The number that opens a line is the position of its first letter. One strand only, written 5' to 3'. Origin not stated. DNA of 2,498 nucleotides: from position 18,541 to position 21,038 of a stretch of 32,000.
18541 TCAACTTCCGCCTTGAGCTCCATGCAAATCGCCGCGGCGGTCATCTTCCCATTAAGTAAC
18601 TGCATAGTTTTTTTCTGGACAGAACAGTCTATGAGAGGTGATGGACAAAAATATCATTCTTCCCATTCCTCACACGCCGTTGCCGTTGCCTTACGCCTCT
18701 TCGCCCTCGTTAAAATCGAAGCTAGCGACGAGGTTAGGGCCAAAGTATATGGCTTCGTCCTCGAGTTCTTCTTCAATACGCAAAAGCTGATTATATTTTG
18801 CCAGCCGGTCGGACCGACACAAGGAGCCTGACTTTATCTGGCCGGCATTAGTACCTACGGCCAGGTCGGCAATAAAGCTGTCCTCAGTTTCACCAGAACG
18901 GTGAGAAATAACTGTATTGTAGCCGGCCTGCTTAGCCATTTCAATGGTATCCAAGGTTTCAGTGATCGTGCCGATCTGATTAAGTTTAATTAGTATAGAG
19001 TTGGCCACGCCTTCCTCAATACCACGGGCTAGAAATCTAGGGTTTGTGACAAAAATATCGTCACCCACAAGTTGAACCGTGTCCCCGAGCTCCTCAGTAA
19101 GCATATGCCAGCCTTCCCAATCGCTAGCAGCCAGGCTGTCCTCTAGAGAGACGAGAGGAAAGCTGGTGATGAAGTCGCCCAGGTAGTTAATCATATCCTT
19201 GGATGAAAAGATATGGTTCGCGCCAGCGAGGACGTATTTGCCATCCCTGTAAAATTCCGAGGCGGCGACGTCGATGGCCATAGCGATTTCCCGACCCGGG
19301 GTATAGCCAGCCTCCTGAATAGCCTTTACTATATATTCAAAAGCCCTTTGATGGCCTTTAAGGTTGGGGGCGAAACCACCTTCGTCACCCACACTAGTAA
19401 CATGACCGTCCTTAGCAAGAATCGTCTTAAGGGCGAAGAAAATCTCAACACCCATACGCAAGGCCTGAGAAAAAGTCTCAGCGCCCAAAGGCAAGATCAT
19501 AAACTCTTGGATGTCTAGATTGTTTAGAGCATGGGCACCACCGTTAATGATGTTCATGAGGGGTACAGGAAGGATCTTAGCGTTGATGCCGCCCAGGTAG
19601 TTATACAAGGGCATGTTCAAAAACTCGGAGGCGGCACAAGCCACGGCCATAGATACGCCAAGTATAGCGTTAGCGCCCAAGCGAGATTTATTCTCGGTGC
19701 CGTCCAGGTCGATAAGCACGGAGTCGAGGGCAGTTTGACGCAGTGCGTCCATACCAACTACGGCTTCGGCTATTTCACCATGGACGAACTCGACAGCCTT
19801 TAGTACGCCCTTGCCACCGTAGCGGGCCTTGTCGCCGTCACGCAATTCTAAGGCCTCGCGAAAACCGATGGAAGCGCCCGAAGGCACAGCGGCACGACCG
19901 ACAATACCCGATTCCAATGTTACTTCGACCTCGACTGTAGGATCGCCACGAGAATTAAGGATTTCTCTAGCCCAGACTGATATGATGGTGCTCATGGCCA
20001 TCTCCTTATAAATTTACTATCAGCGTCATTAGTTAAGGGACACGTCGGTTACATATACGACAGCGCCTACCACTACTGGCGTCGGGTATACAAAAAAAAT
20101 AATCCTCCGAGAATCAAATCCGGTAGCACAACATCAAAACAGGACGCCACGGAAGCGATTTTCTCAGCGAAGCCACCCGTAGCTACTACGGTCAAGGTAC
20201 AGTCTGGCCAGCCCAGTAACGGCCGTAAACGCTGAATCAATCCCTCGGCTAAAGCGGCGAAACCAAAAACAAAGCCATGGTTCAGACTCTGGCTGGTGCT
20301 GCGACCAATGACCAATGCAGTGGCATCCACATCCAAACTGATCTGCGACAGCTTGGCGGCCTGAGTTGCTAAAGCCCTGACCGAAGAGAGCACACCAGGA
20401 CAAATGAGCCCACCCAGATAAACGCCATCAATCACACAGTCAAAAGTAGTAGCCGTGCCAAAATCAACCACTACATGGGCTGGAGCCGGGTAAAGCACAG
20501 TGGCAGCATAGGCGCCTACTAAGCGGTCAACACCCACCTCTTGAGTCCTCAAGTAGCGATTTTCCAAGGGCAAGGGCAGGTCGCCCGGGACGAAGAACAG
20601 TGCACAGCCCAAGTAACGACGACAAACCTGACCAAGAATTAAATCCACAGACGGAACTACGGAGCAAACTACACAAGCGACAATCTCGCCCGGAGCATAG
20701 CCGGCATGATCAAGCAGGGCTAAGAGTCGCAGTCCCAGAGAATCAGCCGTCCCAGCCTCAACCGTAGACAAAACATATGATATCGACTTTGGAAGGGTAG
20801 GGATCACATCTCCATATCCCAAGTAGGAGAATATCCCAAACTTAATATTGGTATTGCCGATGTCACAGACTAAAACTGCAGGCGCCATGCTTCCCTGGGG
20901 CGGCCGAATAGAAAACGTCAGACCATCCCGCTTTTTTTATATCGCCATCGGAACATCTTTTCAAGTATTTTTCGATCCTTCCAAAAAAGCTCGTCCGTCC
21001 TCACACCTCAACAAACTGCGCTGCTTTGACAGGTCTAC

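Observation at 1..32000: Conserved genes as GC-rich islands in kb-scale ORF-free DNA: about 37% coding density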

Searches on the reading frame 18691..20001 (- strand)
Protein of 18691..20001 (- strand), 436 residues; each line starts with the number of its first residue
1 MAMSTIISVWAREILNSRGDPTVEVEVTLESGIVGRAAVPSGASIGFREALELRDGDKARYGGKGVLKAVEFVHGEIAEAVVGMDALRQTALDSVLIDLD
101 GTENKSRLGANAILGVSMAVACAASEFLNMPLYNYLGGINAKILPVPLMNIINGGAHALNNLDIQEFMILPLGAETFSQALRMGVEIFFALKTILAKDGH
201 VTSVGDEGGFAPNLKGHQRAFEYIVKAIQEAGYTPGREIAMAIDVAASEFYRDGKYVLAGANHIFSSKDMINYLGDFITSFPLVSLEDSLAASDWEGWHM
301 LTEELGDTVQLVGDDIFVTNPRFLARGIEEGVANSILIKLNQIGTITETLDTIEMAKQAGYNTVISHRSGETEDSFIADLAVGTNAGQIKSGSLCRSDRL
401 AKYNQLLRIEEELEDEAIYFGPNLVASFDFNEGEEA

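Call 6: search_protein_families(library=ncbifam, proteins=[window:18691-20001:-])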
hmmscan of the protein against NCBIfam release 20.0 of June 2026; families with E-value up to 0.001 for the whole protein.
window:18691-20001:- (436 aa): 2 families
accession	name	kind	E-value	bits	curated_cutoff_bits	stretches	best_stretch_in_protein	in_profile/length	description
TIGR01060.2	eno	equivalog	4.5e-196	651.5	300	1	6-426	1-423/425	phosphopyruvate hydratase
NF006223.0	PRK08350.1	equivalog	1.5e-23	83.7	624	1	68-154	51-137/341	hypothetical protein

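Call 7: list_cluster_members(proteins=[window:18691-20001:-, window:2904-4070:-, window:26600-28738:+, window:8801-10117:-])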
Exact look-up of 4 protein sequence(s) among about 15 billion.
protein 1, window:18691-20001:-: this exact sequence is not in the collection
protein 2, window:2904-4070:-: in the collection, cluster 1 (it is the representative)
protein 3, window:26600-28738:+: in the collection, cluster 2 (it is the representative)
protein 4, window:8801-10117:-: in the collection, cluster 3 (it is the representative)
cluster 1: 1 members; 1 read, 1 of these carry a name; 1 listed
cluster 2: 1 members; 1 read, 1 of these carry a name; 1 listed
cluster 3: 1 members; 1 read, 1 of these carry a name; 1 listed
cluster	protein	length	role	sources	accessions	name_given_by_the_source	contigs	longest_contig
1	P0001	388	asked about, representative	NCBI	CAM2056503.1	Dual-specificity RNA methyltransferase RlmN [Desulfovibrionales bacterium]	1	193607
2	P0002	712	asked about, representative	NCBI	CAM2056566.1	Ribonuclease II [Desulfovibrionales bacterium]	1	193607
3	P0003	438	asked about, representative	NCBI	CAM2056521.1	conserved hypothetical protein [Desulfovibrionales bacterium]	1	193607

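Call 8: find_encoding_contigs(protein=P0001, flank=10000, max_places=3)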
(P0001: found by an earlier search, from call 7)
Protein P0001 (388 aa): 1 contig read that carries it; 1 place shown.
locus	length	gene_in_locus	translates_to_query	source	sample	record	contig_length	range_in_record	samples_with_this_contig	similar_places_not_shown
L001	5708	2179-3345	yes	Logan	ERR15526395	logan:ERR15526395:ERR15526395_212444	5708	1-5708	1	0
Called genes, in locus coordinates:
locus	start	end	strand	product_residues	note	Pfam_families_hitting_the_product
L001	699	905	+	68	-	-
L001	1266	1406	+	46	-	-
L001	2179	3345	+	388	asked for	PF21016:RlmN_N, PF04055:Radical_SAM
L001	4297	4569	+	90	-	-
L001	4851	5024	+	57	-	-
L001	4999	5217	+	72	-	-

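Call 12: find_related_loci(query=window:18691-20001:-, collection=genome_contigs, flank=10000)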
Query window:18691-20001:- (436 aa) in genome_contigs; peptide patterns used: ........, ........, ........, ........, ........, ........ (x = any residue, [..] = any of these).
600 stretches matched a pattern (row limit reached: there are more); 571 encode a relative of the query (tblastn E <= 1e-3); the best 80 are kept; 80 distinct loci.
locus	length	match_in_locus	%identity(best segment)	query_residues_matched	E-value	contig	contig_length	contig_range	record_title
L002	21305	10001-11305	76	1-435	0e+0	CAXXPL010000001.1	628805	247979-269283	MAG: Desulfovibrionaceae bacterium isolate 84865aa8-a4c1-4c50-8433-f34330bbf6a4 genome assembly, contig: contig_1, whole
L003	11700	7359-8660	75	1-435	0e+0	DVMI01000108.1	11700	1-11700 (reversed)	MAG TPA_asm: Candidatus Avidesulfovibrio excrementigallinarum isolate ChiHcec4-2777 ChiHcec4__C213376_L11700_SRR6323575,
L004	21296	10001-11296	75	1-432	0e+0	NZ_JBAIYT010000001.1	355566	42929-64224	Nitratidesulfovibrio sp. 1201_IL3209 NODE_1_length_355566_cov_71.154972, whole genome shotgun sequence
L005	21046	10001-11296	75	1-432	0e+0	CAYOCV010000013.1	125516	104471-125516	MAG TPA_asm: uncultured Desulfovibrio sp. isolate binchicken_co152_25 genome assembly, contig: NODE_149_length_125516_co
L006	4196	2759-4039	74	2-428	0e+0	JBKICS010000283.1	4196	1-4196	MAG: Acidobacteriota bacterium isolate bins.66 NODE_28700_length_4196_cov_1.300074, whole genome shotgun sequence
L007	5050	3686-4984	74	2-434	0e+0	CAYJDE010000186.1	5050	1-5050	MAG TPA_asm: uncultured Desulfovibrionaceae bacterium isolate ERP123703_co1_118 genome assembly, contig: NODE_17173_leng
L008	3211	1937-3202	76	3-424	0e+0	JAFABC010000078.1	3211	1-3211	MAG: Proteobacteria bacterium isolate OH_SBB_109 k127_1181151, whole genome shotgun sequence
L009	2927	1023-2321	73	2-434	0e+0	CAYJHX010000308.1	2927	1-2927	MAG TPA_asm: uncultured Desulfovibrionaceae bacterium isolate ERP123703_co2_83 genome assembly, contig: NODE_26392_lengt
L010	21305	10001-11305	75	3-435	0e+0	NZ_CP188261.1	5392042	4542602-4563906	MAG: Solidesulfovibrio sp. DCME chromosome, complete genome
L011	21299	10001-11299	73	3-435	0e+0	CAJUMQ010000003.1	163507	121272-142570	MAG TPA_asm: uncultured Desulfovibrio sp. isolate MGBC159935 genome assembly, contig: MGBC159935.3, whole genome shotgun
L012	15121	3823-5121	72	3-435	0e+0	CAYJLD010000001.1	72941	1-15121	MAG TPA_asm: uncultured Desulfovibrionaceae bacterium isolate ERP123703_co3_35 genome assembly, contig: NODE_320_length_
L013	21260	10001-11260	74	3-422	0e+0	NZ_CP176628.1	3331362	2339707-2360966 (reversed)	Desulfovibrio desulfuricans strain SFAD67 chromosome, complete genome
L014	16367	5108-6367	74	3-422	0e+0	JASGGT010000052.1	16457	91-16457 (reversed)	MAG: Desulfovibrio sp. isolate 5H096 JMF-2111-06-0005.hyb.bin.96_51, whole genome shotgun sequence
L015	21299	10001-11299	73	3-435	0e+0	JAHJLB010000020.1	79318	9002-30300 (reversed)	MAG: Proteobacteria bacterium isolate Old_saline.mb.115 Old_saline.mb.115_k141_370008, whole genome shotgun sequence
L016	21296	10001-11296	74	3-434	0e+0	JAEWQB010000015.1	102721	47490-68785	MAG: Proteobacteria bacterium isolate OH_SBrB_124 k127_476171, whole genome shotgun sequence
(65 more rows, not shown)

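Call 58: find_encoding_contigs(protein=P0002, flank=10000, max_places=3)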
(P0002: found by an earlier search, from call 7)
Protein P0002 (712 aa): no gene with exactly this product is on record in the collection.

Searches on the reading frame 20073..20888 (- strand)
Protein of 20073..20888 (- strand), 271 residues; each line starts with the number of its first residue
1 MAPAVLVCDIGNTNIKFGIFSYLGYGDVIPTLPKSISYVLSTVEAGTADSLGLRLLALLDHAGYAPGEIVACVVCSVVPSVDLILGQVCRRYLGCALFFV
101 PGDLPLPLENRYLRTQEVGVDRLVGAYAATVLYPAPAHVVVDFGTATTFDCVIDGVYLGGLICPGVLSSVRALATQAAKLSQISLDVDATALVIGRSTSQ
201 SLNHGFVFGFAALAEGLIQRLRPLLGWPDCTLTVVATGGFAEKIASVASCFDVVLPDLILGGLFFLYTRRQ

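Call 6: search_protein_families(library=ncbifam, proteins=[window:20073-20888:-])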
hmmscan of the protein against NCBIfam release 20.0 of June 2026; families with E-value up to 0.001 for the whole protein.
window:20073-20888:- (271 aa): 30 families (the best 25 are shown)
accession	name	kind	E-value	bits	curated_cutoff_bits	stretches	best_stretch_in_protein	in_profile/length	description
NF009855.0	PRK13321.1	equivalog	5.9e-83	278.1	233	1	5-270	2-254/256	type III pantothenate kinase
NF009844.0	PRK13318.1-2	equivalog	9.2e-53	179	331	1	5-270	2-254/259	type III pantothenate kinase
NF009848.0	PRK13318.1-6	equivalog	5.1e-47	160.4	248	1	5-270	2-254/256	type III pantothenate kinase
NF009847.0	PRK13318.1-5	equivalog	4.7e-46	157.2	381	1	5-270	2-254/256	type III pantothenate kinase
NF009843.0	PRK13318.1-1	equivalog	1.5e-44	152.2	426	1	5-270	2-253/259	type III pantothenate kinase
TIGR00671.1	baf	subfamily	4.3e-41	141.2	58.2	1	6-262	2-237/243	type III pantothenate kinase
NF009845.0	PRK13318.1-3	equivalog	2.1e-36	125.5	358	1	5-269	2-253/258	type III pantothenate kinase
NF009849.0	PRK13320.1-1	equivalog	5.8e-33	114.3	354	1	4-250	9-243/267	type III pantothenate kinase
NF009861.0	PRK13324.1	equivalog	1.3e-28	100.2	495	1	5-264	2-247/258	type III pantothenate kinase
NF009852.0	PRK13320.1-4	equivalog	1.5e-28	99.9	439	1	3-250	13-248/270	pantothenate kinase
NF009846.0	PRK13318.1-4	equivalog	1.1e-25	90.6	432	1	5-269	2-252/255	type III pantothenate kinase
NF009853.0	PRK13320.1-5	equivalog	7.9e-25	87.8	287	1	69-244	47-214/243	type III pantothenate kinase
NF009850.0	PRK13320.1-2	equivalog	6.9e-23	81.6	321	1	73-246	47-213/241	type III pantothenate kinase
NF009860.0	PRK13322.1-5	equivalog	5.9e-22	78.6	288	1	6-266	3-243/248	pantothenate kinase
NF009871.0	PRK13331.1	equivalog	1.9e-16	60.1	251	1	6-244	10-217/253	pantothenate kinase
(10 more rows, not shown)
